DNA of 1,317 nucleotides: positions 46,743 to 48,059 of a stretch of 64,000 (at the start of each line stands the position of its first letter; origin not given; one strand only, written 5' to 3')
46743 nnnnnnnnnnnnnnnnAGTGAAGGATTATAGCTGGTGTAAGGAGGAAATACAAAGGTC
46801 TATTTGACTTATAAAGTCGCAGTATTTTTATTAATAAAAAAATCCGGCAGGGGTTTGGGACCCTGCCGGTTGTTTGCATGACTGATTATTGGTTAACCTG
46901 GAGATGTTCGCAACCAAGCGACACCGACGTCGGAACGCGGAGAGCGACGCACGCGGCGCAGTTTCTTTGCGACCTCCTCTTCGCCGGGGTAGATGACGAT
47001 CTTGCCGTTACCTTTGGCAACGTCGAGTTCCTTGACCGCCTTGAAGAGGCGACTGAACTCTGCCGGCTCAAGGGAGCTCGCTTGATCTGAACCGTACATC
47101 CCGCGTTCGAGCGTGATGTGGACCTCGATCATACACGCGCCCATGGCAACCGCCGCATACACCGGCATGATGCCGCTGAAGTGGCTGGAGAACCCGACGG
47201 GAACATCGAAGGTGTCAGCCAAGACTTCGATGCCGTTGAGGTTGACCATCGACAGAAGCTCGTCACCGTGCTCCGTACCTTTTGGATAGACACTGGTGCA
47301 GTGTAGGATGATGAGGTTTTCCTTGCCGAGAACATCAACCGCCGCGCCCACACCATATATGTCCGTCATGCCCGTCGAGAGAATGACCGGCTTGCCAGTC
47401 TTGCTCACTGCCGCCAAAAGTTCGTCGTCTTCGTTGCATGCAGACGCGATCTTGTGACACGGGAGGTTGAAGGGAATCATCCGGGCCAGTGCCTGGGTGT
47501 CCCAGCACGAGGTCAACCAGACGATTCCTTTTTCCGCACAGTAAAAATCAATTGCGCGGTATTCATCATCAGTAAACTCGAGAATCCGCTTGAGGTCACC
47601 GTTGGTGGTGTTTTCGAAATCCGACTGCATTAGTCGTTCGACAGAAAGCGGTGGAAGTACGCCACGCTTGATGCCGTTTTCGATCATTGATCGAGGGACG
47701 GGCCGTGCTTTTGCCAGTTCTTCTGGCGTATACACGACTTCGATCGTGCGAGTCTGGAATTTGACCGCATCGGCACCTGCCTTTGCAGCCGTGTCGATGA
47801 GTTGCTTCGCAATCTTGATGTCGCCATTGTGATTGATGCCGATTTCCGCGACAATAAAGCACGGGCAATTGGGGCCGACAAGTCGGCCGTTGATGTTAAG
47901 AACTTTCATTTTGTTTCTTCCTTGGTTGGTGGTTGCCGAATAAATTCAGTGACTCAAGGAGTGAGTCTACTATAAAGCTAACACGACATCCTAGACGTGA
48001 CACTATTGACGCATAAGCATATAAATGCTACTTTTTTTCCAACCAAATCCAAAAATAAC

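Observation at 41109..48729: Eight-gene minus-strand operon coupling NeuB and a CMP-transferase with atypical tailoring enzymes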

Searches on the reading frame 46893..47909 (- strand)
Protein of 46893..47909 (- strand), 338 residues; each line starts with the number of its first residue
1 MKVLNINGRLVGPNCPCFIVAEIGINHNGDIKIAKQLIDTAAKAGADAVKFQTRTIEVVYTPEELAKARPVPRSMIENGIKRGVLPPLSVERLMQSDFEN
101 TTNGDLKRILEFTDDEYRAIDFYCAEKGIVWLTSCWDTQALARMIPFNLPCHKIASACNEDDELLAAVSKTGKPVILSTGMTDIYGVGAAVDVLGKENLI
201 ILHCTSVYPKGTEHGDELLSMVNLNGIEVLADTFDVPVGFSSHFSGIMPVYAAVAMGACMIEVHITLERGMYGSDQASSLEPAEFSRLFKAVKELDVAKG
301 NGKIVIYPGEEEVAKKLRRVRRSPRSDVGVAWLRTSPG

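Call 3: search_protein_families(library=pfam, proteins=[window:46893-47909:-], max_evalue=0.001)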
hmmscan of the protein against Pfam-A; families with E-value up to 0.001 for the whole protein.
window:46893-47909:- (338 aa): 1 family
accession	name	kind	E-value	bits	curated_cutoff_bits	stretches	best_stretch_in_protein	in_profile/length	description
PF03102.20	NeuB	-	2e-62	211.2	22.1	2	98-302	39-239/241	NeuB family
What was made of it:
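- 46893..47909 (-): NeuB-family PEP-condensing ulosonic acid synthase (NeuBL, 338 aa). It lacks the C-terminal SAF domain and carries an insert of about 30 aa. PF03102 2e-62 in two stretches (call 3).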

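Call 4: search_protein_families(library=ncbifam, proteins=[window:46893-47909:-], max_evalue=0.001)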
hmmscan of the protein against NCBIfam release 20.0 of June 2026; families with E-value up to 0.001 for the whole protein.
window:46893-47909:- (338 aa): 4 families
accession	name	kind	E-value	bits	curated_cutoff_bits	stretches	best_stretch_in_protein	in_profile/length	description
TIGR03569.1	NeuB_NnaB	equivalog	1.1e-64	218.6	399.65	2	102-312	63-271/329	N-acetylneuraminate synthase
TIGR03586.1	PseI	equivalog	7.1e-52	176.6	340.25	2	123-319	85-273/327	pseudaminic acid synthase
NF006421.0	PRK08673.1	subfamily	5.6e-05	22.5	335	1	154-298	183-332/338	3-deoxy-7-phosphoheptulonate synthase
TIGR01361.1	DAHP_synth_Bsub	equivalog_domain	0.00033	20.1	267.75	1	155-293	115-258/260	3-deoxy-7-phosphoheptulonate synthase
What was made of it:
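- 46893..47909 (-): NeuB equivalog 218.6 bits against a cut-off of 399.65; PseI 176.6 against 340.25 (call 4).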

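Call 11: find_homologous_proteins(query=window:46893-47909:-)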
Query window:46893-47909:- (338 aa): 7822 proteins with E <= 0.001 among 8000 candidates; the best 120 are listed.
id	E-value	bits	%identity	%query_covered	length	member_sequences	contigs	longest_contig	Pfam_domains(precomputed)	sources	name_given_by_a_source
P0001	1.4e-224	762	100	100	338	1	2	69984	PF03102.21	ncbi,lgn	-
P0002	1.1e-184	631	83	100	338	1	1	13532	PF03102.21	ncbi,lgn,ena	-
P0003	1.5e-172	591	79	98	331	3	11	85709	PF03102.21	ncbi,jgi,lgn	jgi:N-acetylneuraminate synthase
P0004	2.4e-153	528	72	98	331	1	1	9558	PF03102.21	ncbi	-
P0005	1.6e-137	476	65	96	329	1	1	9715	PF03102.21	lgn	-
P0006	2.4e-135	469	64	96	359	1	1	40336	PF03102.21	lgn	-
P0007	3.5e-135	469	66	92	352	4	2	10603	PF03102.21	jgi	-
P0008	2.7e-134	466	65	95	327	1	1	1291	PF03102.21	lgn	-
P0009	6.4e-134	464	65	95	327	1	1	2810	PF03102.21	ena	-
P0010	9.0e-133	461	65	95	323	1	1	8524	PF03102.21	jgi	jgi:N-acetylneuraminate synthase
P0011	2.0e-132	460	65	94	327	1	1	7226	PF03102.21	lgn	-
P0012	4.0e-132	459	65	96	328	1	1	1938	PF03102.21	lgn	-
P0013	1.5e-131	457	64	95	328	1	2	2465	PF03102.21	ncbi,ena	-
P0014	1.6e-131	457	63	95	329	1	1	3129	PF03102.21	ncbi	-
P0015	2.7e-131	456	66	95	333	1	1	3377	PF03102.21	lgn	-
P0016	3.1e-131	456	64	96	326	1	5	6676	PF03102.21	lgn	-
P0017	3.2e-130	452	61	96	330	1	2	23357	PF03102.21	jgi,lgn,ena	jgi:N-acetylneuraminate synthase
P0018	4.3e-130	452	63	94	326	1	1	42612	PF03102.21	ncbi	-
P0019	2.4e-128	446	60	95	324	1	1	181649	PF03102.21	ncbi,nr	ncbi:MAG: N-acetylneuraminate synthase family protein [Patescibacteria group bacterium]|nr:N-acetyln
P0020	1.6e-126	440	62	96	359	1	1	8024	PF03102.21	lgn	-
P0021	3.4e-126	439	63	95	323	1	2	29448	PF03102.21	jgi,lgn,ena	-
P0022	6.2e-126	438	63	93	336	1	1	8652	PF03102.21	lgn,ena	-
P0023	7.5e-125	435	62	96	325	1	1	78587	PF03102.21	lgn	-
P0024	1.0e-124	434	61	95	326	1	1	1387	PF03102.21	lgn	-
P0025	3.2e-124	433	59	93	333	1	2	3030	PF03102.21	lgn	-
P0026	2.2e-123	430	60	96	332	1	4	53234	PF03102.21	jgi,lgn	jgi:N-acetylneuraminate synthase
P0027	1.5e-122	427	62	94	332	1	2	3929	PF03102.21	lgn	-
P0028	2.4e-122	426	61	96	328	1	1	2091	PF03102.21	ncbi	-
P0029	2.7e-122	426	61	94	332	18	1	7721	PF03102.21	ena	-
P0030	3.0e-122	426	60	95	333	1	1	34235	PF03102.21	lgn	-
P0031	1.1e-121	424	60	95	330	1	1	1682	PF03102.21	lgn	-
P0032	2.4e-121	423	60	93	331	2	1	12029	PF03102.21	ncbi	-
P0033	4.7e-120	419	60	94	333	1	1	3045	PF03102.21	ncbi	-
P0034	5.1e-120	419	60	93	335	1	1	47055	PF03102.21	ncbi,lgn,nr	ncbi:MAG: N-acetylneuraminate synthase family protein [Patescibacteria group bacterium]|nr:N-acetyln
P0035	2.9e-119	416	61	95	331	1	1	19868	PF03102.21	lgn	-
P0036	2.8e-118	413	61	96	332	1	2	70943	PF03102.21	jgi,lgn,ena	-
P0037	6.0e-117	409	59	95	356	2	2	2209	PF03102.21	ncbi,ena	-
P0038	4.1e-114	399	56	95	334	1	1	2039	PF03102.21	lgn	-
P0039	1.9e-113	397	57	94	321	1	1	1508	PF03102.21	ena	-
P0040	3.3e-113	396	58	94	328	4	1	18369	PF03102.21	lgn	-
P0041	5.1e-109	383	54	95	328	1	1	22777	PF03102.21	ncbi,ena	-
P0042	6.1e-108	379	56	94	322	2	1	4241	PF03102.21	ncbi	-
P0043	8.3e-108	379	56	94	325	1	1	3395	PF03102.21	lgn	-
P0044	2.6e-107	377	56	94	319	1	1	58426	PF03102.21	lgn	-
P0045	4.9e-107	376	54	94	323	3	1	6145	PF03102.21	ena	-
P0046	5.0e-107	376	54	94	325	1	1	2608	PF03102.21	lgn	-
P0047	5.7e-107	376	56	89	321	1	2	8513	PF03102.21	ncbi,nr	ncbi:MAG: N-acetylneuraminate synthase family protein [Patescibacteria group bacterium]|nr:N-acetyln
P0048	6.1e-107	376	55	94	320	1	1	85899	PF03102.21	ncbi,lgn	-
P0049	7.4e-107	375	54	94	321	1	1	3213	PF03102.21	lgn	-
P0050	3.6e-105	370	54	94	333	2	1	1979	PF03102.21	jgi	-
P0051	3.9e-105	370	58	90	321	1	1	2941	PF03102.21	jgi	jgi:N-acetylneuraminate synthase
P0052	5.9e-105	369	55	94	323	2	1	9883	PF03102.21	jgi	-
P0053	9.3e-105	369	54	94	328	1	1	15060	PF03102.21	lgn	-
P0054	1.6e-104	368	56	94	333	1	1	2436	PF03102.21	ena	-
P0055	3.2e-104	367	55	94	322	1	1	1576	PF03102.21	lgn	-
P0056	5.2e-104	366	55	94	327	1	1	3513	PF03102.21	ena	-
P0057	9.2e-103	362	54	95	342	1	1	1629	PF03102.21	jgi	-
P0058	1.2e-102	362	55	94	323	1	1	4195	PF03102.21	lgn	-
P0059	1.4e-102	361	55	95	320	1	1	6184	PF03102.21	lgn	-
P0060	1.9e-102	361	55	94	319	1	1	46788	PF03102.21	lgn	-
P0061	5.7e-102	359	54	94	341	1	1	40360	PF03102.21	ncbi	-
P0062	8.8e-102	359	56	93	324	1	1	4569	PF03102.21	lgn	-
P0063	2.3e-101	357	55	94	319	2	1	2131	PF03102.21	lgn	-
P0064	8.5e-101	356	55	94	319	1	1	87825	PF03102.21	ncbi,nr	ncbi:MAG: N-acetylneuraminate synthase family protein [bacterium]|nr:N-acetylneuraminate synthase fa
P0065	9.6e-101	355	55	94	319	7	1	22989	PF03102.21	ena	-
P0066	4.0e-100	353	53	94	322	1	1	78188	PF03102.21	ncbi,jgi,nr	ncbi:N-acetylneuraminate synthase [Candidatus Parcubacteria bacterium]|nr:MAG: N-acetylneuraminate s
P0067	4.7e-100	353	53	94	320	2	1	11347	PF03102.21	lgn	-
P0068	6.4e-100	353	54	93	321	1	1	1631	PF03102.21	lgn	-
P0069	8.0e-100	352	54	94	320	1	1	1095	PF03102.21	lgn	-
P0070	9.5e-100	352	56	93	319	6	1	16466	PF03102.21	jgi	-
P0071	3.8e-99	350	56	94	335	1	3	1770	PF03102.21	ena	-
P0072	4.6e-99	350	54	94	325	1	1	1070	PF03102.21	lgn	-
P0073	4.8e-99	350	54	91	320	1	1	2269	PF03102.21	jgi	-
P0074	1.0e-98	349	54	93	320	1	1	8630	PF03102.21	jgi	jgi:N-acetylneuraminate synthase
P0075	1.2e-98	349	53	96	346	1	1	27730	PF03102.21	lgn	-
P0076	1.9e-98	348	55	94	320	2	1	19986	PF03102.21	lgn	-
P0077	2.8e-98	347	55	94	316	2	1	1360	PF03102.21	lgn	-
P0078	3.4e-97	344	54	96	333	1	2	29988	PF03102.21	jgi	-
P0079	3.6e-97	344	53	94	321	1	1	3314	PF03102.21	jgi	-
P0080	4.0e-97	344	53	94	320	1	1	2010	PF03102.21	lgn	-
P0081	4.4e-97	343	53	94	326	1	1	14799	PF03102.21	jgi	jgi:N-acetylneuraminate synthase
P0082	5.2e-97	343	53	94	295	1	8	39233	PF03102.21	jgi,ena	-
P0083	5.4e-97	343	52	95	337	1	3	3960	PF03102.21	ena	-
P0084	5.7e-97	343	56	90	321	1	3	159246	PF03102.21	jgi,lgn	-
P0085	9.0e-97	342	53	94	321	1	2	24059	PF03102.21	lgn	-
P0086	1.6e-96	342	55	91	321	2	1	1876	PF03102.21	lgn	-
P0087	2.0e-96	341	53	93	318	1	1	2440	PF03102.21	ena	-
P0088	2.3e-96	341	53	93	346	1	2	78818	PF03102.21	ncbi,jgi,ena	-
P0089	7.5e-96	339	54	94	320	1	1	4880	PF03102.21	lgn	-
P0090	1.3e-95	339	51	95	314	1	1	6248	PF03102.21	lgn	-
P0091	2.3e-95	338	50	98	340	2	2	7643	PF03102.21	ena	-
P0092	2.4e-95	338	53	94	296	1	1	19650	PF03102.21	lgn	-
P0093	4.7e-95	337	52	94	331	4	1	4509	PF03102.21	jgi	jgi:N-acetylneuraminate synthase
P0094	5.6e-95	336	53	94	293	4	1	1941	PF03102.21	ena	-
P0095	6.5e-95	336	53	94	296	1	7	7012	PF03102.21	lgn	-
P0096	1.0e-94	336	53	94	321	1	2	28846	PF03102.21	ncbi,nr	ncbi:N-acetylneuraminate synthase family protein [Patescibacteria group bacterium]|nr:N-acetylneuram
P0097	1.1e-94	335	51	94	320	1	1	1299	PF03102.21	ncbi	-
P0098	3.8e-94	334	53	94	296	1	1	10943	PF03102.21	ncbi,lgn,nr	ncbi:MAG: N-acetylneuraminate synthase family protein [Candidatus Yanofskybacteria bacterium]|nr:N-a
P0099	1.4e-93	332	53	94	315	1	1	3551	PF03102.21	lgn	-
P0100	2.0e-93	331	53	93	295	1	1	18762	PF03102.21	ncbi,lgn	-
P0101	2.2e-93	331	54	92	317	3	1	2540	PF03102.21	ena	-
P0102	2.6e-93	331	51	93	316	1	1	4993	PF03102.21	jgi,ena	-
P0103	6.2e-93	330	51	95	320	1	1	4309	PF03102.21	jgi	-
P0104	9.2e-93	329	50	93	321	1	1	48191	PF03102.21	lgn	-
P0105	1.6e-92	328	50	94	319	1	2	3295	PF03102.21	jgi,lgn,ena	-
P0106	5.2e-92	327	54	94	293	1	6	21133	PF03102.21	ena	-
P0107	6.5e-92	326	51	92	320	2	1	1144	PF03102.21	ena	-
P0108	1.1e-91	326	51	93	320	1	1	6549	PF03102.21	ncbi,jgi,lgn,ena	-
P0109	2.7e-91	324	53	94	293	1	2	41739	PF03102.21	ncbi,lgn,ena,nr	ncbi:MAG: N-acetylneuraminate synthase [Parcubacteria group bacterium Gr01-1014_44]|nr:MAG: N-acetyl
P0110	2.8e-91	324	52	89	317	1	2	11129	PF03102.21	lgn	-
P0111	4.8e-91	324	51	93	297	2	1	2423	PF03102.21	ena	-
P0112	8.3e-91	323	51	94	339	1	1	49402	PF03102.21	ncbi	-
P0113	8.6e-91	323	51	94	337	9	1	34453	PF03102.21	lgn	-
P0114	1.1e-90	322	53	91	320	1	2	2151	PF03102.21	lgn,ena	-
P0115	1.1e-90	322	49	95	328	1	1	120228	PF03102.21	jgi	jgi:N-acetylneuraminate synthase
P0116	1.7e-90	322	52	93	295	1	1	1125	PF03102.21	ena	-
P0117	1.7e-90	322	50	95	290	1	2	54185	PF03102.21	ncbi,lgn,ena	-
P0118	2.1e-90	321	51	93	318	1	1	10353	PF03102.21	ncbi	-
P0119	5.0e-90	320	51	94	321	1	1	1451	PF03102.21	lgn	-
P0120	1.4e-89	319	51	93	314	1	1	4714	PF03102.21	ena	-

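Call 12: find_encoding_contigs(protein=P0001, flank=10000, max_places=3)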
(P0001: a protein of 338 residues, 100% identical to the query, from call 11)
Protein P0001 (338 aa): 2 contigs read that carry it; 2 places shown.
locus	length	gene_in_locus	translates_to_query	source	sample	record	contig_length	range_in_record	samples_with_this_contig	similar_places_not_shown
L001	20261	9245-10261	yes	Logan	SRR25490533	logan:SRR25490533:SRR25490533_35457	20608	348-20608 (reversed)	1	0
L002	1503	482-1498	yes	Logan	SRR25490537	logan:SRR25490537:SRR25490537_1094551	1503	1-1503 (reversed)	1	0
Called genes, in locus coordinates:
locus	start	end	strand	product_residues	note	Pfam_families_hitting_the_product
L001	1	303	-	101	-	?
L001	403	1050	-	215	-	PF02348:CTP_transf_3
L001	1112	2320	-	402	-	PF02350:Epimerase_2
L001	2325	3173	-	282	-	PF03102:NeuB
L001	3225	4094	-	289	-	PF13489:Methyltransf_23, PF02353:CMAS (weak), PF13847:Methyltransf_31, PF08241:Methyltransf_11, PF08242:Methyltransf_12, PF13649:Methyltransf_25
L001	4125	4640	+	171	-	PF08241:Methyltransf_11 (weak)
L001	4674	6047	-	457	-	-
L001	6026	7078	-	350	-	-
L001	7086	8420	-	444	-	-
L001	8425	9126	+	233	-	PF05891:Methyltransf_PK, PF13489:Methyltransf_23, PF01209:Ubie_methyltran, PF05401:NodS, PF13847:Methyltransf_31, PF08241:Methyltransf_11, PF08242:Methyltransf_12, PF13649:Methyltransf_25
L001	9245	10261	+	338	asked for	PF03102:NeuB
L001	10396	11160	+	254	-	PF02348:CTP_transf_3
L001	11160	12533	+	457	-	PF00202:Aminotran_3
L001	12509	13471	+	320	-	PF00248:Aldo_ket_red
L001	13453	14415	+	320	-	PF13489:Methyltransf_23, PF13847:Methyltransf_31, PF08241:Methyltransf_11, PF08242:Methyltransf_12, PF13649:Methyltransf_25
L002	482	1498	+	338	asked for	PF03102:NeuB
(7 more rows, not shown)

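Call 13: find_encoding_contigs(protein=P0019, flank=10000, max_places=2)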
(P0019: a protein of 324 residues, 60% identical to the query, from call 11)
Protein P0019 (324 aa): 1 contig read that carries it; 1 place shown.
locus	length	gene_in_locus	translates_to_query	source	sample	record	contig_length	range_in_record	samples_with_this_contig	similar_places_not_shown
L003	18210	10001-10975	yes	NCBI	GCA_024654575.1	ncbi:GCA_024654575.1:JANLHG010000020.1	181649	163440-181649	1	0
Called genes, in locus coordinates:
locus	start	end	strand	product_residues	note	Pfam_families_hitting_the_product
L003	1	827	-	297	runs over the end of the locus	PF01820:Dala_Dala_lig_N (weak), PF01071:GARS_A (weak), PF02222:ATP-grasp (weak), PF02655:ATP-grasp_3, PF02786:CPSase_L_D2, PF07478:Dala_Dala_lig_C, PF08443:RimK (faint), PF13535:ATP-grasp_4 (weak)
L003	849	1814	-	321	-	PF01018:GTP1_OBG, PF03193:RsgA_GTPase (faint), PF01926:MMR_HSR1, PF02421:FeoB_N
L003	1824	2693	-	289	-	PF03690:MYG1_exonuc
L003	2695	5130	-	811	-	PF07517:SecA_DEAD, PF01043:SecA_PP_bind, PF21090:P-loop_SecA, PF07516:SecA_SW, PF02810:SEC-C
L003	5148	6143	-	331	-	PF01565:FAD_binding_4, PF02873:MurB_C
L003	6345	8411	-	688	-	PF04932:Wzy_C, PF07719:TPR_2 (faint), PF13181:TPR_8 (faint), PF13424:TPR_12 (faint), PF00515:TPR_1 (faint), PF13432:TPR_16 (faint), PF14559:TPR_19 (faint), PF13414:TPR_11 (faint)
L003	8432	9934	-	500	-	PF05159:Capsule_synth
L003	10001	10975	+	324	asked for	PF03102:NeuB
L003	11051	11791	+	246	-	PF02348:CTP_transf_3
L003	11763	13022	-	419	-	PF00202:Aminotran_3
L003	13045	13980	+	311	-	PF00248:Aldo_ket_red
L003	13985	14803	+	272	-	PF13847:Methyltransf_31, PF08241:Methyltransf_11 (weak), PF08242:Methyltransf_12 (weak), PF13649:Methyltransf_25 (weak)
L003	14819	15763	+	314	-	PF08003:Methyltransf_9 (faint), PF13489:Methyltransf_23, PF07021:MetW (weak), PF08241:Methyltransf_11, PF08242:Methyltransf_12, PF13649:Methyltransf_25, PF13847:Methyltransf_31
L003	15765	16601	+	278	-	PF01261:AP_endonuc_2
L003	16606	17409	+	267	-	PF00106:adh_short, PF08659:KR (weak), PF13561:adh_short_C2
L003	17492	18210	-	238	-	?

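Call 14: find_encoding_contigs(protein=P0003, flank=10000, max_places=3)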
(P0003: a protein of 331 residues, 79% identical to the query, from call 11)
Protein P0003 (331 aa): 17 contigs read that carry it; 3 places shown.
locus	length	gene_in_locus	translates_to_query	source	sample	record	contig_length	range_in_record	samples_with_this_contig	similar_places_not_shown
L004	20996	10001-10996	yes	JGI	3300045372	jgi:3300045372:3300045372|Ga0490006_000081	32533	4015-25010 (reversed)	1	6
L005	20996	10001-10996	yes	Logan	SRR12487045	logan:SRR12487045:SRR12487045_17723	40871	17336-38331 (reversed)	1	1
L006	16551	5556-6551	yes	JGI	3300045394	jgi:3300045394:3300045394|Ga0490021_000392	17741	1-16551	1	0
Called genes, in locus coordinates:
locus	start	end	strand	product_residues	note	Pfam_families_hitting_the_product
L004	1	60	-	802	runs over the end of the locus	PF04932:Wzy_C, PF23914:TPR_CcmH_CycH (weak), PF07719:TPR_2 (faint), PF13181:TPR_8 (faint), PF13424:TPR_12 (faint), PF13428:TPR_14 (faint), PF14559:TPR_19 (weak)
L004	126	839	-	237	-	PF02348:CTP_transf_3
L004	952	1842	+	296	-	PF00892:EamA (faint)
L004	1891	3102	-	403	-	PF02350:Epimerase_2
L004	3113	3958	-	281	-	PF03102:NeuB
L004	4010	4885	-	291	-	PF13489:Methyltransf_23, PF05401:NodS (weak), PF13847:Methyltransf_31, PF08241:Methyltransf_11, PF08242:Methyltransf_12, PF13649:Methyltransf_25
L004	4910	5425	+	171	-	PF08241:Methyltransf_11 (weak)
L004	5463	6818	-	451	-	PF04464:Glyphos_transf (faint)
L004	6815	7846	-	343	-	-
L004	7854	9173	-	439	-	-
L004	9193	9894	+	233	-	PF05401:NodS, PF05891:Methyltransf_PK (weak), PF13489:Methyltransf_23, PF01209:Ubie_methyltran, PF13847:Methyltransf_31, PF08241:Methyltransf_11, PF08242:Methyltransf_12, PF13649:Methyltransf_25, +2 more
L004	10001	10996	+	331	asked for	PF03102:NeuB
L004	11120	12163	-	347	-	-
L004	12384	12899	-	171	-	-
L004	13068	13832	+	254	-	PF02348:CTP_transf_3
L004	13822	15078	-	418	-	PF00202:Aminotran_3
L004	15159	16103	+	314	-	PF00248:Aldo_ket_red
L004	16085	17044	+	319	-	PF13489:Methyltransf_23, PF13847:Methyltransf_31, PF08241:Methyltransf_11, PF08242:Methyltransf_12, PF13649:Methyltransf_25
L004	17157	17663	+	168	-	PF00702:Hydrolase (weak), PF13419:HAD_2 (weak), PF08282:Hydrolase_3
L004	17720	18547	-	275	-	PF00106:adh_short, PF01370:Epimerase (weak), PF08659:KR, PF13561:adh_short_C2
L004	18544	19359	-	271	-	PF01261:AP_endonuc_2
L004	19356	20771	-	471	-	PF01943:Polysacc_synt (weak)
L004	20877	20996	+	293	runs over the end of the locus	PF00535:Glycos_transf_2, PF10111:Glyco_tranf_2_2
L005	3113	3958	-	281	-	PF03102:NeuB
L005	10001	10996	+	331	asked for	PF03102:NeuB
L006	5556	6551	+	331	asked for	PF03102:NeuB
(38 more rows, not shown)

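Call 18: search_solved_structures(query=window:46893-47909:-, max_evalue=0.00001, show_alignments=1)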
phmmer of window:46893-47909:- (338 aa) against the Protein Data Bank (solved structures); distinct sequences matched with E-value up to 0.00001: 8.
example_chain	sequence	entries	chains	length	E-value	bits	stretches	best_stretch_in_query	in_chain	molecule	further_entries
2wqp_A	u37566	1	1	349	9.2e-32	113.8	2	114-312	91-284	POLYSIALIC ACID CAPSULE BIOSYNTHESIS PROTEIN SIAC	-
6ncs_A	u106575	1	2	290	1.2e-31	113.4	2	100-321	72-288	N-acetylneuraminic acid (Sialic acid) synthetase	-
1xuu_A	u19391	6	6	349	1.7e-31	112.9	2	114-312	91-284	polysialic acid capsule biosynthesis protein SiaC | N-acetylneuraminate synthase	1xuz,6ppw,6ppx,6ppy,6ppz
4ipi_A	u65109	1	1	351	1.8e-31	112.9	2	114-312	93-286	Polysialic acid capsule biosynthesis protein SiaC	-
4ipj_A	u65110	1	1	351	1.8e-31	112.9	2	114-312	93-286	Polysialic acid capsule biosynthesis protein SiaC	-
1vli_A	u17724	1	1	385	1.6e-27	99.8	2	122-297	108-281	Spore coat polysaccharide biosynthesis protein spsE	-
8h2c_A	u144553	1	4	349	5.4e-26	94.8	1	126-306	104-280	Pseudaminic acid synthase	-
3g8r_A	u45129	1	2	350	2.1e-09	40.3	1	133-322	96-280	Probable spore coat polysaccharide biosynthesis protein E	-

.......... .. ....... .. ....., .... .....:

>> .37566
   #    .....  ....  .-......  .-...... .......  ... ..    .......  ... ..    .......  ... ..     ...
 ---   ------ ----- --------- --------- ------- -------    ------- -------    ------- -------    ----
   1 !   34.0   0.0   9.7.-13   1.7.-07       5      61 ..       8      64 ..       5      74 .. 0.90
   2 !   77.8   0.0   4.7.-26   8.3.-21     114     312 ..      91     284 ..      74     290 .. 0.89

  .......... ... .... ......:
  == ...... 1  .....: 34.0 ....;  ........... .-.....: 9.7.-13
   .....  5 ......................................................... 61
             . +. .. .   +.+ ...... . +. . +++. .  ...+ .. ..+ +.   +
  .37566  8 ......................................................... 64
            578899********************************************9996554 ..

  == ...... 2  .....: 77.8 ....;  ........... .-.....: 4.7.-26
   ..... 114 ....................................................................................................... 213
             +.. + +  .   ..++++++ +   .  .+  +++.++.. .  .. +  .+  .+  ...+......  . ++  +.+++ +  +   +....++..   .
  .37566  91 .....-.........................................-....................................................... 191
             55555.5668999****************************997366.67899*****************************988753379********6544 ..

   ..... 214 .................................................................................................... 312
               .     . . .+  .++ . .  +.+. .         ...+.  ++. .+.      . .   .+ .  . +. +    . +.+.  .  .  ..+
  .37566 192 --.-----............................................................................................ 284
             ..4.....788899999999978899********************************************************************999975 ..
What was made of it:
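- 46893..47909 (-): The alignment to N. meningitidis NeuB ends at residue 284 of 349 with no SAF domain; the EIGINH, KxQ, SxH, ExH and GxD motifs are kept (call 18).
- On NeuB / N-acetylneuraminate synthase family (PF03102): The alignment ends at NmNeuB residue 284 of 349, leaving only 26 residues in the query (call 18).
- Closest known: Canonical NeuC/NeuB/NeuA, legionaminic and pseudaminic acid clusters. Different: The synthase has no SAF domain (call 18).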
